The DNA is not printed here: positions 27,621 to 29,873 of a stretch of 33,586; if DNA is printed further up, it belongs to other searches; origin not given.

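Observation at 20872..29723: Candidate RiPP biosynthetic locus pairing a stand-alone YcaO with an rSAM-SPASM maturase on a microcin-B17-like core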

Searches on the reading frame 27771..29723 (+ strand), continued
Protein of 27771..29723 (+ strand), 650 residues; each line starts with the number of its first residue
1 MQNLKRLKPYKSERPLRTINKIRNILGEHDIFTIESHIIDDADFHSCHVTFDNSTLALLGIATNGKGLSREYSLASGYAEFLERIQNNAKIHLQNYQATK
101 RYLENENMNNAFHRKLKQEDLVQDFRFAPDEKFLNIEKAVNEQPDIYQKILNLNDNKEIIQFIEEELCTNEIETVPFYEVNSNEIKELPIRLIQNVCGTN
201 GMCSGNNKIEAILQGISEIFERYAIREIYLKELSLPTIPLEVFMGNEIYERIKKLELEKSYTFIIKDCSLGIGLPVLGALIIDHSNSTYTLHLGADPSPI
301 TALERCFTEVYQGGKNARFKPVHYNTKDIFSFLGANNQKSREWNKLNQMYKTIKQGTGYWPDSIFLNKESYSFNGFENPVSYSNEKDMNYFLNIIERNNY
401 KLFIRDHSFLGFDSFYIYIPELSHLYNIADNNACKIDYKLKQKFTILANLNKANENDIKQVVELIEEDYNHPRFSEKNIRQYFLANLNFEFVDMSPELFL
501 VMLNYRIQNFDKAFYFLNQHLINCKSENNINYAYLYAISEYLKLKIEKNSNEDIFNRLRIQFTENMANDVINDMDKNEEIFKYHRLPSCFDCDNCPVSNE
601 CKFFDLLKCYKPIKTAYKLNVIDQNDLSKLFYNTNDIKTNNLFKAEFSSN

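Call 90: fold_search(model_id=the predicted structure, library=pdb)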
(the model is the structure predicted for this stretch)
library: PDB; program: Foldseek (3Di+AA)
matches with E <= 10: 146; with E <= 0.001: 40
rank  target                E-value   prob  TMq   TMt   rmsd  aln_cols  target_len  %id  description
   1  4q86_B                3.5e-25  1.00  0.66  0.72   6.2       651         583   19  YcaO with AMP Bound (released 2014-08-13)
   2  4q86_F                5.0e-25  1.00  0.67  0.74   5.9       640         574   20  YcaO with AMP Bound (released 2014-08-13)
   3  4q85_B                7.6e-25  1.00  0.66  0.74   5.9       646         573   20  YcaO with Non-hydrolyzable ATP (AMPCPP) Bound (released 2014-08-13)
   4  4q86_E                8.0e-25  1.00  0.66  0.73   6.1       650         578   19  YcaO with AMP Bound (released 2014-08-13)
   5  4q86_A                8.7e-25  1.00  0.66  0.73   6.1       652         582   19  YcaO with AMP Bound (released 2014-08-13)
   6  4q86_G                9.5e-25  1.00  0.66  0.74   6.0       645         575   19  YcaO with AMP Bound (released 2014-08-13)
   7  4q85_H                1.2e-24  1.00  0.66  0.74   5.9       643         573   20  YcaO with Non-hydrolyzable ATP (AMPCPP) Bound (released 2014-08-13)
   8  4q85_D                1.3e-24  1.00  0.67  0.75   5.9       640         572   19  YcaO with Non-hydrolyzable ATP (AMPCPP) Bound (released 2014-08-13)
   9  4q85_F                1.4e-24  1.00  0.66  0.75   5.8       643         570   20  YcaO with Non-hydrolyzable ATP (AMPCPP) Bound (released 2014-08-13)
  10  4q86_C                1.4e-24  1.00  0.66  0.74   5.8       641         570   20  YcaO with AMP Bound (released 2014-08-13)
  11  4q85_C                1.8e-24  1.00  0.65  0.74   5.9       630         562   20  YcaO with Non-hydrolyzable ATP (AMPCPP) Bound (released 2014-08-13)
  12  4q85_E                1.8e-24  1.00  0.66  0.74   5.9       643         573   20  YcaO with Non-hydrolyzable ATP (AMPCPP) Bound (released 2014-08-13)
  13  4q84_B                6.4e-24  1.00  0.66  0.74   5.8       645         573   19  Apo YcaO (released 2014-08-13)
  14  4q85_A                6.7e-24  1.00  0.65  0.75   5.9       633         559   19  YcaO with Non-hydrolyzable ATP (AMPCPP) Bound (released 2014-08-13)
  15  4q84_A                1.6e-23  1.00  0.65  0.74   5.9       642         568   20  Apo YcaO (released 2014-08-13)
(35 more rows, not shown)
